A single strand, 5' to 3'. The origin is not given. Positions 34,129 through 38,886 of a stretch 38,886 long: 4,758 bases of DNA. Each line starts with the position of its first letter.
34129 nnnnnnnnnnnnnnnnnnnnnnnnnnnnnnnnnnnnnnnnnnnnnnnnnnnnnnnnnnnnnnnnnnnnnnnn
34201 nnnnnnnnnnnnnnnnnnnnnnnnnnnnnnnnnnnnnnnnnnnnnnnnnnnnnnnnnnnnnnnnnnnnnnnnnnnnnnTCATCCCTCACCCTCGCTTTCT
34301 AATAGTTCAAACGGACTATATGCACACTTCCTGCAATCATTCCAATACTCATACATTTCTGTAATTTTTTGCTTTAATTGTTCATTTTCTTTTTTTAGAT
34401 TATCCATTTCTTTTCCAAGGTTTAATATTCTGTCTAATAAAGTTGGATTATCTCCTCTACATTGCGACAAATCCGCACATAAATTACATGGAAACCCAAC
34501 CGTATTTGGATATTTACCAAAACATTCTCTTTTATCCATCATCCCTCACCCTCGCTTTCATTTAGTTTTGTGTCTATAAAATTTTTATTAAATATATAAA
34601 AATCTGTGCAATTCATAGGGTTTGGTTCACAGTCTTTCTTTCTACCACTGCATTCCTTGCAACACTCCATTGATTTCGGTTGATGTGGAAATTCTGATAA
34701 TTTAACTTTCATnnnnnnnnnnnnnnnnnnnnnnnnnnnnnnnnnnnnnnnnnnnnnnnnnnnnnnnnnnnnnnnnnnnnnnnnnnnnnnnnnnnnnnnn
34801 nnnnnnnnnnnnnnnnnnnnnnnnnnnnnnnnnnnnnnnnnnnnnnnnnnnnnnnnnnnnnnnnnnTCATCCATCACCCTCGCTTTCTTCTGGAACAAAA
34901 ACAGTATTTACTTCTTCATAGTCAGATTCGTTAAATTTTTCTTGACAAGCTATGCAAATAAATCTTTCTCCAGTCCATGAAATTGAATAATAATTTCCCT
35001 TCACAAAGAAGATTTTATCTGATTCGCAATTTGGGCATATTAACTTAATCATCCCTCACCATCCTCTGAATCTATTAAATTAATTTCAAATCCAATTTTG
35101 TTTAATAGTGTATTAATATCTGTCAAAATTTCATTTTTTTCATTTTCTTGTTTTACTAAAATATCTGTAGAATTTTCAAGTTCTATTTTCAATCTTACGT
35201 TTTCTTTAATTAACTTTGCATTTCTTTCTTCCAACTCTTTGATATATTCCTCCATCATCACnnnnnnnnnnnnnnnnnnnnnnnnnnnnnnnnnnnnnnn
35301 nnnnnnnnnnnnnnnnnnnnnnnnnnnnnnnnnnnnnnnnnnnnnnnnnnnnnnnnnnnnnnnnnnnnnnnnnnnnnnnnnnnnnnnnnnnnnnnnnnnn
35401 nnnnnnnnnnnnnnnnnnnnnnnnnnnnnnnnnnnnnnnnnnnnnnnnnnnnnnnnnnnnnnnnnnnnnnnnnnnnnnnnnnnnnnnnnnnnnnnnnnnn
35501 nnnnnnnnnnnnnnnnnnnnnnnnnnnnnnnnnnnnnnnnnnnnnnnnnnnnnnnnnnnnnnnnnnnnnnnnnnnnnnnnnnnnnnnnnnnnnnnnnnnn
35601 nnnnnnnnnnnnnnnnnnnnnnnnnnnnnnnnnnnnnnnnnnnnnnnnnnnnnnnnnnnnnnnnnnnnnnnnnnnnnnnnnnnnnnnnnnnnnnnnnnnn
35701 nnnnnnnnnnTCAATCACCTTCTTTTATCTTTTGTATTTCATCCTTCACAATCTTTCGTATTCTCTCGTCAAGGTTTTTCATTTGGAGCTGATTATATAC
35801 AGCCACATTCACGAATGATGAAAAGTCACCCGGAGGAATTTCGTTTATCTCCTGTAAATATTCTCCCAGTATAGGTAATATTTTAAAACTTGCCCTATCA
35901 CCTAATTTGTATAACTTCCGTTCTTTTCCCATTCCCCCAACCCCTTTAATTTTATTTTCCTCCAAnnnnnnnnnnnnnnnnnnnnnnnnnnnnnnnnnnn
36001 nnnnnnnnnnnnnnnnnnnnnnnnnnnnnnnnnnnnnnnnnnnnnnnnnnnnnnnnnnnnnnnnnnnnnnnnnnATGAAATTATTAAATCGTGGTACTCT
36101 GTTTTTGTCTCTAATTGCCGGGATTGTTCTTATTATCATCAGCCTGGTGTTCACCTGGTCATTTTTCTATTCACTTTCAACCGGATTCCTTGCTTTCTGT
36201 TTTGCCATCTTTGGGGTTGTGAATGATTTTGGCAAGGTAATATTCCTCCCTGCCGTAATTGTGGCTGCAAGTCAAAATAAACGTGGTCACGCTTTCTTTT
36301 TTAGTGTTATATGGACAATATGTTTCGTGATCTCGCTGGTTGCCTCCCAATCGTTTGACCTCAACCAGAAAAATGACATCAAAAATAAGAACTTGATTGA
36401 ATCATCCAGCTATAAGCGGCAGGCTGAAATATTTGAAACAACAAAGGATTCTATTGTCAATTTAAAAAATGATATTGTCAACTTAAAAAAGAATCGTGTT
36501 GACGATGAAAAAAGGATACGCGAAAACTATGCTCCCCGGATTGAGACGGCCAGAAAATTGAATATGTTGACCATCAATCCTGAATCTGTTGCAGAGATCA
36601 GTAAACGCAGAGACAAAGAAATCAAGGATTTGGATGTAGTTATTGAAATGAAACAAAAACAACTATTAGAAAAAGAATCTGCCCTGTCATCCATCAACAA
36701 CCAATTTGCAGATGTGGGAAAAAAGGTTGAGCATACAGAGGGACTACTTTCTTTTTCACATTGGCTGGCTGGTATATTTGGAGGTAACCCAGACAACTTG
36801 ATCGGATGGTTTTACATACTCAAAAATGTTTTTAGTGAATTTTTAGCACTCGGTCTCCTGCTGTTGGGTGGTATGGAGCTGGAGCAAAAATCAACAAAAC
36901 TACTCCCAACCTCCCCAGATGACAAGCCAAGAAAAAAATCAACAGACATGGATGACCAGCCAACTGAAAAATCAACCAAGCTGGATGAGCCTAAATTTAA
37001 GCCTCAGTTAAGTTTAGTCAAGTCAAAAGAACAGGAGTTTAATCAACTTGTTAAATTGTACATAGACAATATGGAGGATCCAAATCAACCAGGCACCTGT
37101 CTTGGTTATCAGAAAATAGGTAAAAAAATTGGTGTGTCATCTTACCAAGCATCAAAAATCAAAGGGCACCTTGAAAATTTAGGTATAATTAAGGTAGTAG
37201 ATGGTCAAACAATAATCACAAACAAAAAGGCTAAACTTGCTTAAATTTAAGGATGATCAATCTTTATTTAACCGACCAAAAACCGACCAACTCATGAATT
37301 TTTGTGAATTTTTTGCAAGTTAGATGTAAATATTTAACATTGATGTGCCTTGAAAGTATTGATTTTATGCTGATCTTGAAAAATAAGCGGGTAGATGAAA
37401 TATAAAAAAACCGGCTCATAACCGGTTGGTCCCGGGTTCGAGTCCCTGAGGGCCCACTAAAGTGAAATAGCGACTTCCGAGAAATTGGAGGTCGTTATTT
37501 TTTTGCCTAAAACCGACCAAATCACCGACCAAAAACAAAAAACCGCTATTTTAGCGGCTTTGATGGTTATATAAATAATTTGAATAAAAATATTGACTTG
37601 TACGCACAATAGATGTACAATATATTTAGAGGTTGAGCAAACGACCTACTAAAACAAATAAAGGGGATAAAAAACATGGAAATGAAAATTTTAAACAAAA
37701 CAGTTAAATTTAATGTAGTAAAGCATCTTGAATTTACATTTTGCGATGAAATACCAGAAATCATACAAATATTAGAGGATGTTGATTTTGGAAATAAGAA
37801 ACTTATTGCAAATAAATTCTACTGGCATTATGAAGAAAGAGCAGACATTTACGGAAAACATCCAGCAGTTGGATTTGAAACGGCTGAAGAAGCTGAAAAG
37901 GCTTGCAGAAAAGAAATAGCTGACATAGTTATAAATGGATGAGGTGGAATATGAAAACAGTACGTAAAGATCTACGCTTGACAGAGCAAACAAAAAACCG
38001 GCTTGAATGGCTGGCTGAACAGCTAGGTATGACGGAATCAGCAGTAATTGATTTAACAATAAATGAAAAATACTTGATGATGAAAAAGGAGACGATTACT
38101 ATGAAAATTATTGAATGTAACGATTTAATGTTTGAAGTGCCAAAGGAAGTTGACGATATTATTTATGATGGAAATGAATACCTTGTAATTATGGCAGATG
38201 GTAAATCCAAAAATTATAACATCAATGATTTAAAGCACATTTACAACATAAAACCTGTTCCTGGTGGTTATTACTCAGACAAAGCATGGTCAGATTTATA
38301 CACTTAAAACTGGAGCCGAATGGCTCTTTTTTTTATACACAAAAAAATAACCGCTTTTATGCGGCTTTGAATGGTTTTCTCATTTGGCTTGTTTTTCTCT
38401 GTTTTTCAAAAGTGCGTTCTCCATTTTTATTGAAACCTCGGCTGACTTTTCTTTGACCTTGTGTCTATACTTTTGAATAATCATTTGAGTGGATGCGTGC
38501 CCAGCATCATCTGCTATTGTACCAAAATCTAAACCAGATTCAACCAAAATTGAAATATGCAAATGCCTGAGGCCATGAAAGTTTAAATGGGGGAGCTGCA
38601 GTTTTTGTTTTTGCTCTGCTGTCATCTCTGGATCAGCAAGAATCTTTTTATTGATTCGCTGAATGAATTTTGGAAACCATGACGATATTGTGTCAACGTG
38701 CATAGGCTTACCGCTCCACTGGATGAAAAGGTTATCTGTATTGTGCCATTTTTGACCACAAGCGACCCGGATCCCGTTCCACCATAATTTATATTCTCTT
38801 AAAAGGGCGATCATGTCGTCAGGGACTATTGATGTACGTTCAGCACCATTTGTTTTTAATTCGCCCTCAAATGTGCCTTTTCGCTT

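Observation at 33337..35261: Array of eight miniature ORFs joined by a conserved multifunctional junction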

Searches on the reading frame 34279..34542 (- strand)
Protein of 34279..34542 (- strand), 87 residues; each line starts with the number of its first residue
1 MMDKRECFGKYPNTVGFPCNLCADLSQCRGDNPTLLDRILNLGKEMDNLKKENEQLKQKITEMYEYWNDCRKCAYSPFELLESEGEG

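Call 9: search_protein_families(library=phrogs, proteins=[window:34279-34542:-], max_evalue=0.1)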
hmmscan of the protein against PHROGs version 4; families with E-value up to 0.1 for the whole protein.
window:34279-34542:- (87 aa): 8 families
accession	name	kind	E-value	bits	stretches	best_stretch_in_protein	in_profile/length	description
phrog_33443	-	unknown function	0.0057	17.8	1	18-58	14-54/68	-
phrog_2553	-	unknown function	0.0066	17.4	1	21-59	19-54/59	-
phrog_3671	-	unknown function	0.013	16.6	1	36-61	42-67/87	-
phrog_6664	-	unknown function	0.019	16.4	1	36-69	51-84/97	-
phrog_20638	-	unknown function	0.029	15.3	1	37-64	17-44/52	-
phrog_17187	-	unknown function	0.048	14.8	1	37-69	97-129/138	-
phrog_12799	-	unknown function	0.067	14.4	1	41-65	47-71/157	-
phrog_29173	-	unknown function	0.08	14.3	0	32-66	12-46/62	-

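Call 10: search_protein_families(library=pfam, proteins=[window:34279-34542:-], max_evalue=0.1)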
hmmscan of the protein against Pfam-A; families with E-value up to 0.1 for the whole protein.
window:34279-34542:- (87 aa): 12 families
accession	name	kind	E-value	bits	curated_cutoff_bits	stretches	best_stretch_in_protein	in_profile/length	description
PF15056.11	NRN1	-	0.00013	22.5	27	1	37-76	10-50/89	Neuritin protein family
PF07989.16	Cnn_1N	-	0.0014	19.2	28.5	1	44-68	7-31/74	Centrosomin N-terminal motif 1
PF06005.17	ZapB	-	0.004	18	31.5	1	34-63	15-44/71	Cell division protein ZapB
PF02344.20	Myc-LZ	-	0.0051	17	24.3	1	44-59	8-23/31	Myc leucine zipper domain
PF01166.23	TSC22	-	0.0056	17.3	30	1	34-61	18-45/57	TSC-22/dip/bun family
PF05377.16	FlaC_arch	-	0.0072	17.1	27.8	1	39-64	9-34/55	Flagella accessory protein C (FlaC)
PF02183.23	HALZ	-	0.0087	16.6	28.1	1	41-63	16-38/43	Homeobox associated leucine zipper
PF08912.16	Rho_Binding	-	0.01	17.1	23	1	42-67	1-26/69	Rho Binding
PF00170.26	bZIP_1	-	0.011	16.2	27.6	1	38-63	27-52/64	bZIP transcription factor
PF07716.20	bZIP_2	-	0.037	14.5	22.3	1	41-63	29-51/54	Basic region leucine zipper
PF07829.16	Toxin_14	-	0.05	14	25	1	7-20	2-15/26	Alpha-A conotoxin PIVA-like protein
PF25566.1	RIMB1_N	-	0.072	13.4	28.5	1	31-62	6-37/129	RIMB1-like, N-terminal domain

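Call 42: search_protein_families(library=padloc, proteins=[window:34279-34542:-], max_evalue=0.01)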
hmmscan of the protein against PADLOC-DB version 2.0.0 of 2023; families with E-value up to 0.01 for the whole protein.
window:34279-34542:- (87 aa): 0 families

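Call 110: search_protein_families(library=ncbifam, proteins=[window:34279-34542:-], max_evalue=0.01)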
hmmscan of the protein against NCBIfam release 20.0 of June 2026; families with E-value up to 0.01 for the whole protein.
window:34279-34542:- (87 aa): 0 families

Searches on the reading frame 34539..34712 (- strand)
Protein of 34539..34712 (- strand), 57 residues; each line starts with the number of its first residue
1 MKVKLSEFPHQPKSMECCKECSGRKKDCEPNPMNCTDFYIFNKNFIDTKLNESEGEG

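Call 9: search_protein_families(library=phrogs, proteins=[window:34539-34712:-], max_evalue=0.1)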
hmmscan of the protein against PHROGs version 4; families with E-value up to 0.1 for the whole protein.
window:34539-34712:- (57 aa): 0 families

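Call 10: search_protein_families(library=pfam, proteins=[window:34539-34712:-], max_evalue=0.1)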
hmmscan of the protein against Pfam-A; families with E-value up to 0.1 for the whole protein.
window:34539-34712:- (57 aa): 1 family
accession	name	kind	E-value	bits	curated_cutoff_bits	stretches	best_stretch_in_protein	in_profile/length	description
PF16685.11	zf-RING_10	-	0.0014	19.1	31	1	5-44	9-52/70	zinc RING finger of MSL2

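Call 42: search_protein_families(library=padloc, proteins=[window:34539-34712:-], max_evalue=0.01)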
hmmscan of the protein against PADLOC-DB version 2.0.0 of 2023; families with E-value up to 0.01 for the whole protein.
window:34539-34712:- (57 aa): 0 families

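Call 73: find_related_loci(query=A2, collection=viral_contigs, flank=4000)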
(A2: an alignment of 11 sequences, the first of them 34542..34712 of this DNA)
Query A2 (57 aa) in viral_contigs; peptide patterns used: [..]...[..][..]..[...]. (x = any residue, [..] = any of these).
14 stretches matched a pattern; 1 encode a relative of the query (tblastn E <= 1e-3); 1 distinct loci.
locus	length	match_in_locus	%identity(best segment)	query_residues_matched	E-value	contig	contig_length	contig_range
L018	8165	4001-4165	65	1-54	2e-22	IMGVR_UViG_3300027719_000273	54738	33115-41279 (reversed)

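Call 81: search_solved_structures(query=A2, max_evalue=1)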
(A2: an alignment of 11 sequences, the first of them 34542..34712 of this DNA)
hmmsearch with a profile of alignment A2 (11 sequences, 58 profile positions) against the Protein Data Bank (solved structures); distinct sequences matched with E-value up to 1: 2.
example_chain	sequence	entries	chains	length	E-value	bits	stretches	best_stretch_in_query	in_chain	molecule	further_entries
8wth_A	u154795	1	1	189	0.2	14.4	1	7-27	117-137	HD Cas3-type domain-containing protein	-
6i2m_A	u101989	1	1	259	0.38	13.5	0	20-52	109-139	Kelch repeat and BTB domain-containing protein A55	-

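Call 110: search_protein_families(library=ncbifam, proteins=[window:34539-34712:-], max_evalue=0.01)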
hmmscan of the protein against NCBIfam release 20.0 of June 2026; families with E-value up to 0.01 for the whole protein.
window:34539-34712:- (57 aa): 0 families

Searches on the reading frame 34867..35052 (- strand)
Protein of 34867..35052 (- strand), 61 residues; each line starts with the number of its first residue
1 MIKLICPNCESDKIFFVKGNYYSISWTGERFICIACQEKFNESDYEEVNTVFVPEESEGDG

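Call 9: search_protein_families(library=phrogs, proteins=[window:34867-35052:-], max_evalue=0.1)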
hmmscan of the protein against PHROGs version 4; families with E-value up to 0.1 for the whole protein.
window:34867-35052:- (61 aa): 6 families
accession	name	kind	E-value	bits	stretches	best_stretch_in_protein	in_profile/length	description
phrog_6081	-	unknown function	0.0034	18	1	6-44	119-157/169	-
phrog_10675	-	unknown function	0.0044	18.2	1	1-44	3-45/98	-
phrog_1305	-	DNA, RNA and nucleotide metabolism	0.033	14.6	1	2-46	15-65/226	DNA binding protein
phrog_5602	-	unknown function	0.034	14.8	1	4-47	19-59/60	-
phrog_4005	-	unknown function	0.04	15.1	1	3-56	22-74/75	-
phrog_16024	-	unknown function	0.099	13.4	1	31-49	43-61/66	-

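Call 10: search_protein_families(library=pfam, proteins=[window:34867-35052:-], max_evalue=0.1)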
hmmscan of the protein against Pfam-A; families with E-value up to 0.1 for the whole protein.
window:34867-35052:- (61 aa): 13 families
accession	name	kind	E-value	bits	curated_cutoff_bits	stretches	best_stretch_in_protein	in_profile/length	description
PF02701.20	Zn_ribbon_Dof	-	0.001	19.6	26.6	1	4-41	4-39/59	Dof domain, zinc finger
PF12760.12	Zn_ribbon_IS1595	-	0.0069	16.8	25.4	1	5-37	20-44/46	Transposase zinc-ribbon domain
PF21957.2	Zn_ribbon_16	-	0.017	15.5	27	0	3-15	14-25/65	Zinc beta-ribbon finger, putative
PF08271.17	Zn_Ribbon_TF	-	0.019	15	29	0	5-15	2-12/43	TFIIB zinc-binding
PF23137.1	HVO_0758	-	0.02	15.1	27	0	29-52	19-43/55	HVO_0758 mu-protein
PF10764.14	Gin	-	0.024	15.1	27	0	29-44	16-31/45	Inhibitor of sigma-G Gin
PF01096.23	Zn_ribbon_TFIIS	-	0.025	14.8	21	0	5-17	2-14/39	Transcription factor S-II (TFIIS)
PF00412.28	LIM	-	0.047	14.4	22.9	0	22-49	18-45/58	LIM domain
PF23546.1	Zn_ribbon_TOP3B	-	0.048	13.8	27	0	3-11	25-33/40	DNA topoisomerase 3-beta zinc ribbon domain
PF14369.11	Zn_ribbon_19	-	0.055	14.1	30.8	0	5-12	23-30/35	zinc-ribbon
PF03811.18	Zn_ribbon_InsA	-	0.075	13.2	26.1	0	4-36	6-34/35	InsA N-terminal domain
PF13451.12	zf_Tbcl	-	0.079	13.4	24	0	3-39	4-42/48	Probable treble clef domain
PF08790.17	zf-LYAR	-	0.082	13.2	20.7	1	31-46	1-16/28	LYAR-type C2HC zinc finger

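Call 42: search_protein_families(library=padloc, proteins=[window:34867-35052:-], max_evalue=0.01)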
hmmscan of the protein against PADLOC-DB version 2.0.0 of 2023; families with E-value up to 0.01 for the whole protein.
window:34867-35052:- (61 aa): 0 families

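Call 110: search_protein_families(library=ncbifam, proteins=[window:34867-35052:-], max_evalue=0.01)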
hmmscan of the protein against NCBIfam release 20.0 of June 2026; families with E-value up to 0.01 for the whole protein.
window:34867-35052:- (61 aa): 0 families

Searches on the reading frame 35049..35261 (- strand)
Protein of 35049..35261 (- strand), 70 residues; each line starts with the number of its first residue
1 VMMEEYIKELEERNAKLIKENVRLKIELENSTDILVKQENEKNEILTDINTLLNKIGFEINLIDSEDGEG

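Call 9: search_protein_families(library=phrogs, proteins=[window:35049-35261:-], max_evalue=0.1)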
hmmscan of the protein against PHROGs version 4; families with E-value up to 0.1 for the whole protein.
window:35049-35261:- (70 aa): 2 families
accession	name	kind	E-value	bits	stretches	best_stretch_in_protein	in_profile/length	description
phrog_14833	-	unknown function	0.032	15.5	1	5-62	13-65/84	-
phrog_24445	-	unknown function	0.075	13.7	1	5-56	83-136/206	-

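Call 10: search_protein_families(library=pfam, proteins=[window:35049-35261:-], max_evalue=0.1)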
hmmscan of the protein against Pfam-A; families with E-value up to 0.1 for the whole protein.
window:35049-35261:- (70 aa): 5 families
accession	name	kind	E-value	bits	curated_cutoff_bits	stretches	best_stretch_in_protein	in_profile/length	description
PF00170.26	bZIP_1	-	0.0016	18.9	27.6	1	4-36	25-57/64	bZIP transcription factor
PF07989.16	Cnn_1N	-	0.019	15.6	28.5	1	2-38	25-62/74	Centrosomin N-terminal motif 1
PF18860.6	AbiJ_NTD3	-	0.021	14.7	32.5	1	29-68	89-129/167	AbiJ N-terminal domain 3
PF21924.1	XRCC4_CC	-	0.055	14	27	1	6-49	17-60/78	XRCC4 coiled-coil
PF06156.18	YabA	-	0.059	14.4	30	1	3-46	20-63/103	Initiation control protein YabA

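Call 42: search_protein_families(library=padloc, proteins=[window:35049-35261:-], max_evalue=0.01)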
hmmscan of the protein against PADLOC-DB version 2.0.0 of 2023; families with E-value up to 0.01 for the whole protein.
window:35049-35261:- (70 aa): 0 families

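Call 110: search_protein_families(library=ncbifam, proteins=[window:35049-35261:-], max_evalue=0.01)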
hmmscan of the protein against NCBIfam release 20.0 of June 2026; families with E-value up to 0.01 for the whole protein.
window:35049-35261:- (70 aa): 0 families

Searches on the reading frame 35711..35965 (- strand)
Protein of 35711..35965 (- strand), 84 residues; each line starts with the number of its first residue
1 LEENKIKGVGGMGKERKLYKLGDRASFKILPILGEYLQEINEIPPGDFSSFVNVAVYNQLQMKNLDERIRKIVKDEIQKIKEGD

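Call 9: search_protein_families(library=phrogs, proteins=[window:35711-35965:-], max_evalue=0.1)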
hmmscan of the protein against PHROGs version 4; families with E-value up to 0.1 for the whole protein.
window:35711-35965:- (84 aa): 1 family
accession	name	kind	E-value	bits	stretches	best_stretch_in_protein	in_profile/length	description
phrog_25762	-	unknown function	0.013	16.4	1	50-72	12-34/47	-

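Call 10: search_protein_families(library=pfam, proteins=[window:35711-35965:-], max_evalue=0.1)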
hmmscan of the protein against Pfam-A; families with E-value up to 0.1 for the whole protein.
window:35711-35965:- (84 aa): 0 families

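Call 109: search_protein_families(library=pfam, proteins=[window:35711-35932:-], max_evalue=0.05)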
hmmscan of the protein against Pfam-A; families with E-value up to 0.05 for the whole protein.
window:35711-35932:- (73 aa): 0 families

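Call 110: search_protein_families(library=ncbifam, proteins=[window:35711-35965:-], max_evalue=0.01)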
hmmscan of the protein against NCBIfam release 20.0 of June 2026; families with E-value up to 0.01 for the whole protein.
window:35711-35965:- (84 aa): 0 families

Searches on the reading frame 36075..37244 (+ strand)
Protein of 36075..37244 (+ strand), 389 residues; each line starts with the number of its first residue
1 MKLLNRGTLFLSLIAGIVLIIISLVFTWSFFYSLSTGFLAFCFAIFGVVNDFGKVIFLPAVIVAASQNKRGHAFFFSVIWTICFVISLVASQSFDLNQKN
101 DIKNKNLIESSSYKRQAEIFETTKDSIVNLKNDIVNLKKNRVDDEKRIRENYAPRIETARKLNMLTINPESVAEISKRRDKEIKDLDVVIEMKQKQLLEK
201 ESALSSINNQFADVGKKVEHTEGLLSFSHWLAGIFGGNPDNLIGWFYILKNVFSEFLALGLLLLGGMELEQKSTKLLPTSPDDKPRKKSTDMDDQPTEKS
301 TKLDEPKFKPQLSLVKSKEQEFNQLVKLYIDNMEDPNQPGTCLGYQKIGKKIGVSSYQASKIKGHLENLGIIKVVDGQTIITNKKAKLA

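Call 17: search_protein_families(library=phrogs, proteins=[window:36075-37244:+], max_evalue=0.001)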
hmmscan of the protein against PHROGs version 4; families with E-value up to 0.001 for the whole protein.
window:36075-37244:+ (389 aa): 0 families

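Call 27: find_related_loci(query=window:36075-37244:+, collection=viral_contigs, flank=8000)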
Query window:36075-37244:+ (389 aa) in viral_contigs; peptide patterns used: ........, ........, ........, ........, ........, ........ (x = any residue, [..] = any of these).
8 stretches matched a pattern, but none encodes a relative of the query by tblastn (E <= 1e-3).

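Call 42: search_protein_families(library=padloc, proteins=[window:36075-37244:+], max_evalue=0.01)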
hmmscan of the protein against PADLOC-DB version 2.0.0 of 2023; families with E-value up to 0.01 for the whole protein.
window:36075-37244:+ (389 aa): 0 families

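Call 109: search_protein_families(library=pfam, proteins=[window:36075-37244:+], max_evalue=0.05)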
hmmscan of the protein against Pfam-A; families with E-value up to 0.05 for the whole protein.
window:36075-37244:+ (389 aa): 1 family
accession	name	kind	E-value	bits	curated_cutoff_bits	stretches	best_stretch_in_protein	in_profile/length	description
PF17364.7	DUF5389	-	0.0037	17.8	25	1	59-110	35-86/104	Family of unknown function (DUF5389)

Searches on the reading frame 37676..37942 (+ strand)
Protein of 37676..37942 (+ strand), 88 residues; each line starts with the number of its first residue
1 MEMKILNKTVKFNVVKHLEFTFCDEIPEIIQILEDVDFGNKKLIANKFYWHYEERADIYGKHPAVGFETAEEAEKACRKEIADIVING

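Call 109: search_protein_families(library=pfam, proteins=[window:37676-37942:+], max_evalue=0.05)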
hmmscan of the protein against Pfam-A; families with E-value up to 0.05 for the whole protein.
window:37676-37942:+ (88 aa): 2 families
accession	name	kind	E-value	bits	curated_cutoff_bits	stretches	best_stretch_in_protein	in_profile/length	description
PF11079.13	YqhG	-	0.023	14.1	25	1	24-73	23-71/258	Bacterial protein YqhG of unknown function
PF14657.12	Arm-DNA-bind_4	-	0.025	14.6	22.3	0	66-83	24-41/47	Arm DNA-binding domain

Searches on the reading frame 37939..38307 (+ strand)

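Call 17: search_protein_families(library=phrogs, proteins=[window:37939-38307:+], max_evalue=0.001)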
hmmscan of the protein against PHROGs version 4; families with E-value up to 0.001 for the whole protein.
window:37939-38307:+ (122 aa): 1 family
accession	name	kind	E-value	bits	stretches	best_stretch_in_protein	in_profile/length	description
phrog_876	-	transcription regulation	0.00016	22.2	1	5-56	65-116/239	transcriptional repressor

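Call 109: search_protein_families(library=pfam, proteins=[window:37939-38307:+], max_evalue=0.05)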
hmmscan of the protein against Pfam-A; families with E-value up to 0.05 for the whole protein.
window:37939-38307:+ (122 aa): 0 families

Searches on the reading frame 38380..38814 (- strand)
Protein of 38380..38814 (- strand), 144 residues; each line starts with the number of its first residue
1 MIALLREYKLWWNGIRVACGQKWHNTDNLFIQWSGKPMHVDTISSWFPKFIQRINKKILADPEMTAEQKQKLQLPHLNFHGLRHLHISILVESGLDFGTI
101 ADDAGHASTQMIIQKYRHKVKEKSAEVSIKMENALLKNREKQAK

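Call 17: search_protein_families(library=phrogs, proteins=[window:38380-38814:-], max_evalue=0.001)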
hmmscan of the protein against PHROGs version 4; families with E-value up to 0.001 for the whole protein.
window:38380-38814:- (144 aa): 4 families
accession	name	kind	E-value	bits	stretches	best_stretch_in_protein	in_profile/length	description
phrog_1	-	integration and excision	3.7e-15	57.2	1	2-138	347-454/611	integrase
phrog_7685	-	integration and excision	3.3e-10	40.9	1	55-133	158-237/240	integrase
phrog_216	-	integration and excision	1e-08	35.7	1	29-140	150-245/301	integrase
phrog_35951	-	unknown function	0.00038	21.9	1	75-139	19-82/97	-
